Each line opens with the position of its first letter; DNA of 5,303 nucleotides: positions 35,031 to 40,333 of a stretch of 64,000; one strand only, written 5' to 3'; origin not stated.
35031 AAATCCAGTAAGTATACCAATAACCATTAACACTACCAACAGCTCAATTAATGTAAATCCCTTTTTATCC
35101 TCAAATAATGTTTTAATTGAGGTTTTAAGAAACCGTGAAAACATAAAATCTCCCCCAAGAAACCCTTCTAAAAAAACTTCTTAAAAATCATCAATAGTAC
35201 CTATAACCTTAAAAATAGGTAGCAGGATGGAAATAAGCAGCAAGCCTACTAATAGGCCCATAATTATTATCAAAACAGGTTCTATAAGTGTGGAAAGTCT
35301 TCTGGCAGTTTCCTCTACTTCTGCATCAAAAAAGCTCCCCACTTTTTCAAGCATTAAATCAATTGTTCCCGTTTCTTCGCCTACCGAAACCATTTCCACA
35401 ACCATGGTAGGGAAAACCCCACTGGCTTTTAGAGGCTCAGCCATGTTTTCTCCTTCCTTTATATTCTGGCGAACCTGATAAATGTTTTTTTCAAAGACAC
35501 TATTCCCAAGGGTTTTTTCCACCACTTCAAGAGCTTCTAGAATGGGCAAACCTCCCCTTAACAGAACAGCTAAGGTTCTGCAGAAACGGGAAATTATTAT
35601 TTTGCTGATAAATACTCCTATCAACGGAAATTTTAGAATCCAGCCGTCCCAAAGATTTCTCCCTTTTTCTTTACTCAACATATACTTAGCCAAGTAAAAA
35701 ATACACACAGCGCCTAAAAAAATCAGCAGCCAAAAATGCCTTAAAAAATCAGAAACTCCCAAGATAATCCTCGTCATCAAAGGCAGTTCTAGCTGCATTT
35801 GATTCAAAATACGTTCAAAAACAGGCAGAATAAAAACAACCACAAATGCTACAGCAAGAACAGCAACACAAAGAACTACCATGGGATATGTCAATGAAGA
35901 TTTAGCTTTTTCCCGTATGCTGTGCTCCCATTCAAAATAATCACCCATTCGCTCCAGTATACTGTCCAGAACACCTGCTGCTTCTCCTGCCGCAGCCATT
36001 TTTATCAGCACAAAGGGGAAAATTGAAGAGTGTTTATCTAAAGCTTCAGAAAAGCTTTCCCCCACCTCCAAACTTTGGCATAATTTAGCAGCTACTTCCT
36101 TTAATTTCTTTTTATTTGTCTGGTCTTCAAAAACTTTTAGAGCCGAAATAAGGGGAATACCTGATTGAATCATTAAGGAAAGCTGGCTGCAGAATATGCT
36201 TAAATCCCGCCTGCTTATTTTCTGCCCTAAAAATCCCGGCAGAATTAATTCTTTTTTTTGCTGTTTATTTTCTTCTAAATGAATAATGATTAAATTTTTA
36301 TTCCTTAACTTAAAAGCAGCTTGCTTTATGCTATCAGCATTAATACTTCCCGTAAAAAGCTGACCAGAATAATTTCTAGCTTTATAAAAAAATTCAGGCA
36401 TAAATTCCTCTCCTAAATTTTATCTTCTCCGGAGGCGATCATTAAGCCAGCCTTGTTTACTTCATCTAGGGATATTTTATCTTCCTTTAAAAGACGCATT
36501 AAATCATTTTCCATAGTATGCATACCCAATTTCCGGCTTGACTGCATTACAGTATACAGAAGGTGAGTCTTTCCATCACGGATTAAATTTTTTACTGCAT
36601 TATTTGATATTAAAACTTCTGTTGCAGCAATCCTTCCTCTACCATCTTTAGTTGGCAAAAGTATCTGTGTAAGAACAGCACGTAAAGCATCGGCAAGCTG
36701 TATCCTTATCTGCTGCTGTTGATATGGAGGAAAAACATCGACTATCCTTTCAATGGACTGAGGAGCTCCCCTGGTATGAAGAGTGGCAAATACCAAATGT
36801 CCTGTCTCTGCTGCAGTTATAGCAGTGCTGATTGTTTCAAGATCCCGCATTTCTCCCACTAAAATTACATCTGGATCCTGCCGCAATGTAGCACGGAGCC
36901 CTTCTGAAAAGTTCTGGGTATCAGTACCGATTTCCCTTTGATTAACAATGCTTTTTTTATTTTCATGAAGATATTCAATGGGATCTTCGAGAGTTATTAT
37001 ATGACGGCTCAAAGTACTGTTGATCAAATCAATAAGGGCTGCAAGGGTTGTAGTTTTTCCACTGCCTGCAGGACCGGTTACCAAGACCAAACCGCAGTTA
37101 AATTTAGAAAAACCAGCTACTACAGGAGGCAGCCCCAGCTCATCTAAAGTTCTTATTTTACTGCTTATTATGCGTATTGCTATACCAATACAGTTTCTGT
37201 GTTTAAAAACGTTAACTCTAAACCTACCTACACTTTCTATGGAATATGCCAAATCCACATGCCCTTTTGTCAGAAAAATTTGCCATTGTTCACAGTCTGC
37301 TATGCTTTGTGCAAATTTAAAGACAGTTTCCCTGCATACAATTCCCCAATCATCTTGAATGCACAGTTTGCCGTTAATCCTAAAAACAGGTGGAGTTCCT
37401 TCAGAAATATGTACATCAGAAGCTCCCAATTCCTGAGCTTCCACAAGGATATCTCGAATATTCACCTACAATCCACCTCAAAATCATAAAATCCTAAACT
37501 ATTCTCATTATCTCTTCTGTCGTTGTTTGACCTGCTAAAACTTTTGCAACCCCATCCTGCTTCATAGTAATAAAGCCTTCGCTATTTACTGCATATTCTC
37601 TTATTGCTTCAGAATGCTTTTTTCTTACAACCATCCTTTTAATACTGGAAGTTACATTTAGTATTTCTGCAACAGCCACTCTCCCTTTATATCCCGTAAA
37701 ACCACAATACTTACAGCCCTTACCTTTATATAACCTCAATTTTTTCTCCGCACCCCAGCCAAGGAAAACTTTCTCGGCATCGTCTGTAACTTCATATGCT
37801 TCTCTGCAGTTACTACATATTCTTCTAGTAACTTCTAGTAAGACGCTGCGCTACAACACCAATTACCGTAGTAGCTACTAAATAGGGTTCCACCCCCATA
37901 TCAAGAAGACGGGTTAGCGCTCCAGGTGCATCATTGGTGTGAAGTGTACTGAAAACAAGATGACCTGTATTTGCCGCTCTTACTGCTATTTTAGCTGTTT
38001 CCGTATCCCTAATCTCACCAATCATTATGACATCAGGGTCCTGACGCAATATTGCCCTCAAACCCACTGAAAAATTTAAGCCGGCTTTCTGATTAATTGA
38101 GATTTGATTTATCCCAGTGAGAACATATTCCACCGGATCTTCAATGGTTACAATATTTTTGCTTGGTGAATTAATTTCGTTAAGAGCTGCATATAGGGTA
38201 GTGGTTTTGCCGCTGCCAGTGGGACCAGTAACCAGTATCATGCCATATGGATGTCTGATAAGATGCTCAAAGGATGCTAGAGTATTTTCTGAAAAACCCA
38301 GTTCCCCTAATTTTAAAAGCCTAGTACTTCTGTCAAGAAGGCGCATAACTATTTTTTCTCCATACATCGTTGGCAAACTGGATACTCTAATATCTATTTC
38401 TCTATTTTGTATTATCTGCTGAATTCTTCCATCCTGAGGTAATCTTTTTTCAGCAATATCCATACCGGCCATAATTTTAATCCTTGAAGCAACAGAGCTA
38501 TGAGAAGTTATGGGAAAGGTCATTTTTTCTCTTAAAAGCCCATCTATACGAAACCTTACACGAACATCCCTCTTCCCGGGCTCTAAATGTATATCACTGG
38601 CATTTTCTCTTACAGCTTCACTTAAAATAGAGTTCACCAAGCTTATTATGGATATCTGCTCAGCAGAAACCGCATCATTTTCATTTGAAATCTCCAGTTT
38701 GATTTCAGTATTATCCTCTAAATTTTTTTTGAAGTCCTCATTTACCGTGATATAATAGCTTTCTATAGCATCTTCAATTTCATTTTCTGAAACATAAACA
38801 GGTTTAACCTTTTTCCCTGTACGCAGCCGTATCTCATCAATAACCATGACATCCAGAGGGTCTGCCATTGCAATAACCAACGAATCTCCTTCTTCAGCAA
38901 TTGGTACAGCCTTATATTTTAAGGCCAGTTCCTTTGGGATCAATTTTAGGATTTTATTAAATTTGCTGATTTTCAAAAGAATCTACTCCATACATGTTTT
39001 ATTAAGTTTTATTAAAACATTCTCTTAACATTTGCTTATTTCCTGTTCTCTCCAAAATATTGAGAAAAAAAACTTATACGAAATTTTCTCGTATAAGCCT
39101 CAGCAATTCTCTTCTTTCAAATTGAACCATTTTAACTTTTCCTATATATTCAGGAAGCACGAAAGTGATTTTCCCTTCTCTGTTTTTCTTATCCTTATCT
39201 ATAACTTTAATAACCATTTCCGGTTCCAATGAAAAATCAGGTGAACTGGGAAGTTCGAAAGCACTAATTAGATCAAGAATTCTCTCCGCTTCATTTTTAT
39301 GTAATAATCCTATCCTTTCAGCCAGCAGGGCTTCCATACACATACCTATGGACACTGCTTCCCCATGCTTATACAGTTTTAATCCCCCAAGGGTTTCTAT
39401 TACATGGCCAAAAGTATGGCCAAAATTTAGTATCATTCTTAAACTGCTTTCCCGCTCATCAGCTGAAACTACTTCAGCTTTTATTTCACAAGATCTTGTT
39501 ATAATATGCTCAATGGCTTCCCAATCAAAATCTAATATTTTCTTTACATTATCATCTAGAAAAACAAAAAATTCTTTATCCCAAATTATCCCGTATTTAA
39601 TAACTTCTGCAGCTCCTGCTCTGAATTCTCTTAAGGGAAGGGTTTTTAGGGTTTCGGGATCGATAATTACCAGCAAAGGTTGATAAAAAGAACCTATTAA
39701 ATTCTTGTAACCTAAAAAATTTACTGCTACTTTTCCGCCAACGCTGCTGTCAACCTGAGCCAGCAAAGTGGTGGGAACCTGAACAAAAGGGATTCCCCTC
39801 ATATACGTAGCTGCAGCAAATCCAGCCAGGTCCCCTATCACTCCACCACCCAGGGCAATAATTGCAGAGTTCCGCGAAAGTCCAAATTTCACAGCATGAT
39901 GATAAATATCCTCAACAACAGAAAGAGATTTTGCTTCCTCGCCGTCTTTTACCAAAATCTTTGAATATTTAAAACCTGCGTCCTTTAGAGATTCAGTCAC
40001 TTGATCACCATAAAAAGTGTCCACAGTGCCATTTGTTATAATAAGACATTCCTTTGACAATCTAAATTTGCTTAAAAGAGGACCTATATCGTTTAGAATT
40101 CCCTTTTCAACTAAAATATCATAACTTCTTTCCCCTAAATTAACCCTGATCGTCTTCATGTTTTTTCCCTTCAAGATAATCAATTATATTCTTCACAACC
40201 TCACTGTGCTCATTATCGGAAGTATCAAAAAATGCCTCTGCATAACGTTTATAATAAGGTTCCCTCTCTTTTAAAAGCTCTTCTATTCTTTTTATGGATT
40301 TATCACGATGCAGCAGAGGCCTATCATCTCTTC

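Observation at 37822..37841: pilB is knocked out by a perfect 10-bp tandem duplication, not by a homopolymer error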

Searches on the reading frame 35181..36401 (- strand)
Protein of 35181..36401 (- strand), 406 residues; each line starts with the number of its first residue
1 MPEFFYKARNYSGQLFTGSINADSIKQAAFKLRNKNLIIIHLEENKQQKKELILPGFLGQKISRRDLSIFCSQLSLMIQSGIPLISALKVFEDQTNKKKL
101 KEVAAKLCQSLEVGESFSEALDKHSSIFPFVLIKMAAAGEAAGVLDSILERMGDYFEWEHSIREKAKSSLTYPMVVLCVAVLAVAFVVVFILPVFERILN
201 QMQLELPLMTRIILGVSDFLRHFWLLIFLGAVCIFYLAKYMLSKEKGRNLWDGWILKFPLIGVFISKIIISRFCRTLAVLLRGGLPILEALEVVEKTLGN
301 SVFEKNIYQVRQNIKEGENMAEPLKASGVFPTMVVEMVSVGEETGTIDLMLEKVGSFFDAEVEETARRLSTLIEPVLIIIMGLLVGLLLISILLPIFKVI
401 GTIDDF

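Call 14: search_protein_families(library=ncbifam, proteins=[window:35181-36401:-], max_evalue=0.00001)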
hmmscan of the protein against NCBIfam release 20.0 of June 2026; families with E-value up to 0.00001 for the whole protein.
window:35181-36401:- (406 aa): 6 families
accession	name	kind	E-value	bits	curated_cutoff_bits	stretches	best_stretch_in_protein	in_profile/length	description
TIGR02120.1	GspF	equivalog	4.9e-110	368.5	424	1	4-399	1-397/401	type II secretion system inner membrane protein GspF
NF052607.1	T4PiliAsmPilCThrm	equivalog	3.2e-108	362.4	700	1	1-403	1-404/406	type IV pilus assembly protein PilC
NF052606.1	T4PiliAsmPilCMyx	equivalog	1.3e-100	337.2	700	1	2-403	20-418/419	type IV pilus assembly protein PilC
NF007861.0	PRK10573.1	equivalog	5.9e-76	256.1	401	1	28-399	21-394/401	protein transport protein HofC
NF047826.1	T3SSXpsF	equivalog_domain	5.6e-71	239.5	650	1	1-403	1-404/405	type II secretion system protein XpsF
NF041012.2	T4P_ComGB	equivalog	3.9e-43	148.1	240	2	139-400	71-331/332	competence type IV pilus assembly protein ComGB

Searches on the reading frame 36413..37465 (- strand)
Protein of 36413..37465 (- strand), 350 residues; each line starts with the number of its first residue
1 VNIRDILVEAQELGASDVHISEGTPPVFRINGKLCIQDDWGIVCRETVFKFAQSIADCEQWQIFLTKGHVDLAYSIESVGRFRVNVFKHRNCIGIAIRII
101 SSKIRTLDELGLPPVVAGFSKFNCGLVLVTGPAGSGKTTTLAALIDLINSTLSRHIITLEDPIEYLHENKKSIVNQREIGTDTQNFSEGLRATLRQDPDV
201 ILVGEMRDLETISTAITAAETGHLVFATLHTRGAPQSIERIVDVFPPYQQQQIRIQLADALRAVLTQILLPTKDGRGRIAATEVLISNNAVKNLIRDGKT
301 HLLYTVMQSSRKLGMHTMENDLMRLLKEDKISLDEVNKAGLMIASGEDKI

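Call 14: search_protein_families(library=ncbifam, proteins=[window:36413-37465:-], max_evalue=0.00001)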
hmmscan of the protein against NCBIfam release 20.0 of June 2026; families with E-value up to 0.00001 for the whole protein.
window:36413-37465:- (350 aa): 17 families
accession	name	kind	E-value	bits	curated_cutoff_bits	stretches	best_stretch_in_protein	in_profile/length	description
TIGR01420.1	pilT_fam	subfamily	4.8e-136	453.5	319.1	1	3-336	2-334/343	PilT/PilU family type 4a pilus ATPase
TIGR02525.1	plasmid_TraJ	equivalog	3e-47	161.4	368.3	1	87-337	112-364/372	plasmid transfer ATPase TraJ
TIGR02524.1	dot_icm_DotB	equivalog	2.7e-44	151.8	463.3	1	3-305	6-319/358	Dot/Icm type IV secretion system ATPase DotB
TIGR02533.1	type_II_gspE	equivalog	1.3e-41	142.8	630.25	1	123-244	242-359/486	type II secretion system ATPase GspE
TIGR02538.1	type_IV_pilB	equivalog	2.1e-41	142.2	675.65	1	67-244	253-432/564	type IV-A pilus assembly ATPase PilB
NF041000.1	ATPase_ComGA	equivalog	2.7e-37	128.2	300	1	68-271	69-266/267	competence type IV pilus ATPase ComGA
NF007755.0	PRK10436.1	equivalog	1.6e-35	122.6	617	1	80-243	169-334/465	type II secretion system protein GspE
NF053534.1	T4PilAsmATPsTfpB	equivalog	1.7e-35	122.5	850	1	121-244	333-452/584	type IV pilus assembly ATPase TfpB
NF058587.1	archaellum_moto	equivalog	4.9e-16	58.6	550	1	127-241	278-393/527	archaellum flagellar ATPase motor FlaI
TIGR02782.1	TrbB_P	equivalog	3.8e-15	56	304.55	1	127-266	139-277/303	P-type conjugative transfer ATPase TrbB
TIGR02788.1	VirB11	equivalog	1e-13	51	249.95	1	127-246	147-267/308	P-type DNA transfer ATPase VirB11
NF010407.0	PRK13833.1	subfamily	2.2e-11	43.7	499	1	127-265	147-283/323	conjugal transfer protein TrbB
TIGR03819.1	heli_sec_ATPase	hypoth_equivalog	2.3e-11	43.5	373.15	1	127-277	181-333/340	TadA family conjugal transfer-associated ATPase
NF053672.1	bindosome_BasE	exception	1.5e-10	40.5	1000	1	127-254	273-401/512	bindosome assembly system ATPase subunit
NF010469.0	PRK13894.1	subfamily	1.9e-10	40.6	508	1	127-244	152-267/320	conjugal transfer ATPase TrbB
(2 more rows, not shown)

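Call 58: find_encoding_contigs(protein=window:36413-37465:-, flank=2500, max_places=10)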
Protein window:36413-37465:- (350 aa): no gene with exactly this product is on record in the collection.

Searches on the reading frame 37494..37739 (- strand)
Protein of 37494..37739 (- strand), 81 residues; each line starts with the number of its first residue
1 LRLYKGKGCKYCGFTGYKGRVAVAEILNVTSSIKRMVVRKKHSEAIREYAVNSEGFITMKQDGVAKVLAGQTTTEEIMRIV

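Call 14: search_protein_families(library=ncbifam, proteins=[window:37494-37739:-], max_evalue=0.00001)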
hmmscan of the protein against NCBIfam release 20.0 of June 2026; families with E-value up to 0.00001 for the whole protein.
window:37494-37739:- (81 aa): 4 families
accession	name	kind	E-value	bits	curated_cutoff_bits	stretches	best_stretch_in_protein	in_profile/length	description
TIGR02533.1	type_II_gspE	equivalog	3.3e-20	72.2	630.25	1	2-80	408-485/486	type II secretion system ATPase GspE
NF053534.1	T4PilAsmATPsTfpB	equivalog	4.2e-16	58.5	850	1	3-81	505-582/584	type IV pilus assembly ATPase TfpB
TIGR02538.1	type_IV_pilB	equivalog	4.8e-16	58.5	675.65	1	2-80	484-561/564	type IV-A pilus assembly ATPase PilB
NF007755.0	PRK10436.1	equivalog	4.4e-13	48.7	617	1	2-81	382-459/465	type II secretion system protein GspE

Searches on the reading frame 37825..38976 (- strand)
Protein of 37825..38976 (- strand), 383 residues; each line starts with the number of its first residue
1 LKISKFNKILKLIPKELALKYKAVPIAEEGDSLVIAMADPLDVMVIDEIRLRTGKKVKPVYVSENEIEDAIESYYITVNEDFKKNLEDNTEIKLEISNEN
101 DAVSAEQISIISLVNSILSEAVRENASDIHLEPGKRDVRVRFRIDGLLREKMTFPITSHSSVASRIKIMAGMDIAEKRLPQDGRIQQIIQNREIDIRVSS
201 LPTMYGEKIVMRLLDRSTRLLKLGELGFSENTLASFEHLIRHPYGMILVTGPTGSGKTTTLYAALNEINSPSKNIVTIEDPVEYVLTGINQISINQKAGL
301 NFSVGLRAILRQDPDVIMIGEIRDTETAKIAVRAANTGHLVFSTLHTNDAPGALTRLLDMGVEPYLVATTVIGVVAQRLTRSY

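Call 8: find_related_loci(query=window:37825-38976:-, collection=genome_contigs, flank=6000)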
Query window:37825-38976:- (383 aa) in genome_contigs; peptide patterns used: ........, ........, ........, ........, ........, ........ (x = any residue, [..] = any of these).
600 stretches matched a pattern (row limit reached: there are more); 596 encode a relative of the query (tblastn E <= 1e-3); the best 80 are kept; 80 distinct loci.
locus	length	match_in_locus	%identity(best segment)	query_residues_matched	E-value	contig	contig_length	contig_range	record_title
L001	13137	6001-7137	54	9-381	5e-134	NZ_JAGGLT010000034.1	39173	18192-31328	Thermoanaerobacterium butyriciformans strain DSM 101588 Ga0454153_34, whole genome shotgun sequence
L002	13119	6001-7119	54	11-381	3e-132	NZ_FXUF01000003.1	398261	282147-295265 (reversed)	Anoxynatronum buryatiense strain Su22 Ga0139014_103, whole genome shotgun sequence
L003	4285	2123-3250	53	8-381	4e-134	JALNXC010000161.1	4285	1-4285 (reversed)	MAG: Alkaliphilus sp. isolate SO_2016_LW2 bin 92 scaffold49538_LW138R_2016, whole genome shotgun sequence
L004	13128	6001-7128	54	8-381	4e-131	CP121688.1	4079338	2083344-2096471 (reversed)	Clostridiaceae bacterium 35-E11 chromosome, complete genome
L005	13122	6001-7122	55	9-381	9e-131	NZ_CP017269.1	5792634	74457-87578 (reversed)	Geosporobacter ferrireducens strain IRF9 chromosome, complete genome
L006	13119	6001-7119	53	8-381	5e-129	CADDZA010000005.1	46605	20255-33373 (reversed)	Clostridia bacterium isolate 27 genome assembly, contig: NODE_392_length_46605_cov_33.502195, whole genome shotgun seque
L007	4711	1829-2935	53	12-381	4e-128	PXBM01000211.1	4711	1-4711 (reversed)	MAG: Syntrophomonadaceae bacterium isolate T3Sed10_25 T3-Sed10-C52853, whole genome shotgun sequence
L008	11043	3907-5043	51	9-381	6e-126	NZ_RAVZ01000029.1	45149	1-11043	Corallococcus terminator strain CA054A NODE_29_45149_cov_34.4151, whole genome shotgun sequence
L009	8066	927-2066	50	9-381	7e-125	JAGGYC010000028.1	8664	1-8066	MAG: Desulfuromonas sp. isolate AUK168 PB_MBMC_122_c_000000000108, whole genome shotgun sequence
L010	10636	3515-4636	55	12-381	9e-125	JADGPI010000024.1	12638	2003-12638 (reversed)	MAG: Thermoleophilia bacterium isolate Chersky_299 k127_1155242, whole genome shotgun sequence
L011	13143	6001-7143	50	8-381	8e-124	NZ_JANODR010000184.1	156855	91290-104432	MAG: Archangium sp. isolate VAR_17_metabat_108 VAR_17_k141_2174252, whole genome shotgun sequence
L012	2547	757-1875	51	12-381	5e-130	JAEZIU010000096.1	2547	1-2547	MAG: Bacillota bacterium isolate OH_CDB_200 k127_506717, whole genome shotgun sequence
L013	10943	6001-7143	53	9-382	7e-124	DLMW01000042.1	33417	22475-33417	MAG TPA_asm: bacterium UBP18_UBA7526 isolate UBA7526 UBA7526_contig_2568, whole genome shotgun sequence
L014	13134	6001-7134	52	9-382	1e-123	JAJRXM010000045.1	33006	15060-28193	MAG: Candidatus Zixiibacteriota bacterium isolate Dive96_bin3.155 k141_1279002, whole genome shotgun sequence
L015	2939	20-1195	49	1-381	7e-129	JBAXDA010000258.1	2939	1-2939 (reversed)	MAG: Candidatus Firestonebacteria bacterium isolate ELA207 MAG207_258, whole genome shotgun sequence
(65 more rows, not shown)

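Call 14: search_protein_families(library=ncbifam, proteins=[window:37825-38976:-], max_evalue=0.00001)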
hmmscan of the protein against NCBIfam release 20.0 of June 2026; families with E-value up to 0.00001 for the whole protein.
window:37825-38976:- (383 aa): 18 families
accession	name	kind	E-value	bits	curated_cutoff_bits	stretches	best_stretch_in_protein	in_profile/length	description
TIGR02533.1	type_II_gspE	equivalog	5.6e-150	500.2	630.25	1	12-382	3-381/486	type II secretion system ATPase GspE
TIGR02538.1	type_IV_pilB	equivalog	3.5e-148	494.7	675.65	1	7-381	68-453/564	type IV-A pilus assembly ATPase PilB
NF007755.0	PRK10436.1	equivalog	1.5e-118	396.4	617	1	16-381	12-356/465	type II secretion system protein GspE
NF053534.1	T4PilAsmATPsTfpB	equivalog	1.7e-117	393.3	850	1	7-382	91-474/584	type IV pilus assembly ATPase TfpB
NF041000.1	ATPase_ComGA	equivalog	5.2e-82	274.8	300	1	116-380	2-265/267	competence type IV pilus ATPase ComGA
TIGR01420.1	pilT_fam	subfamily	6.7e-58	196.5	319.1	1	115-380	3-268/343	PilT/PilU family type 4a pilus ATPase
TIGR02525.1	plasmid_TraJ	equivalog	7.1e-28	97.6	368.3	1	236-360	142-272/372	plasmid transfer ATPase TraJ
TIGR02524.1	dot_icm_DotB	equivalog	1.4e-20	73.8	463.3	1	242-358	132-257/358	Dot/Icm type IV secretion system ATPase DotB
NF058587.1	archaellum_moto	equivalog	2.7e-19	69.3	550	1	118-358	150-394/527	archaellum flagellar ATPase motor FlaI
TIGR02782.1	TrbB_P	equivalog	6.8e-19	68.3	304.55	1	247-358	139-253/303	P-type conjugative transfer ATPase TrbB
TIGR02788.1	VirB11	equivalog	2.8e-16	59.4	249.95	1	246-361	146-266/308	P-type DNA transfer ATPase VirB11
NF010469.0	PRK13894.1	subfamily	7.7e-16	58.3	508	1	246-358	151-265/320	conjugal transfer ATPase TrbB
NF010407.0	PRK13833.1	subfamily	2.2e-15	56.9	499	1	247-363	147-265/323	conjugal transfer protein TrbB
TIGR03819.1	heli_sec_ATPase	hypoth_equivalog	4.9e-15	55.5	373.15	1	146-362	82-302/340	TadA family conjugal transfer-associated ATPase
NF010475.0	PRK13900.1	equivalog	3.3e-11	42.8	389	1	246-358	162-280/333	type IV secretion system ATPase VirB11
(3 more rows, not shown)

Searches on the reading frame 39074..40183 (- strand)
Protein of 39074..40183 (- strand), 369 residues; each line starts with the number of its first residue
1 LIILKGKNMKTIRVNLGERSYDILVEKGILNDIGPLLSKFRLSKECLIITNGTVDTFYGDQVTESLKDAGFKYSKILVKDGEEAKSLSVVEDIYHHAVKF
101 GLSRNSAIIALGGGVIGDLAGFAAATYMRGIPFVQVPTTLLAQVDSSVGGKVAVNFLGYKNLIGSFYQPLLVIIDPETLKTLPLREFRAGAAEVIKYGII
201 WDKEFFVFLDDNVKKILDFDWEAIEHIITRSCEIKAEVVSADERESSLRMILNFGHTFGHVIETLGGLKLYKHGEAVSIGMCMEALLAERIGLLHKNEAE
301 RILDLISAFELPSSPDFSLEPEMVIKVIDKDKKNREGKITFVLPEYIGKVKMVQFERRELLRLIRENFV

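Call 59: find_encoding_contigs(protein=window:39074-40183:-, flank=2500, max_places=10)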
Protein window:39074-40183:- (369 aa): no gene with exactly this product is on record in the collection.
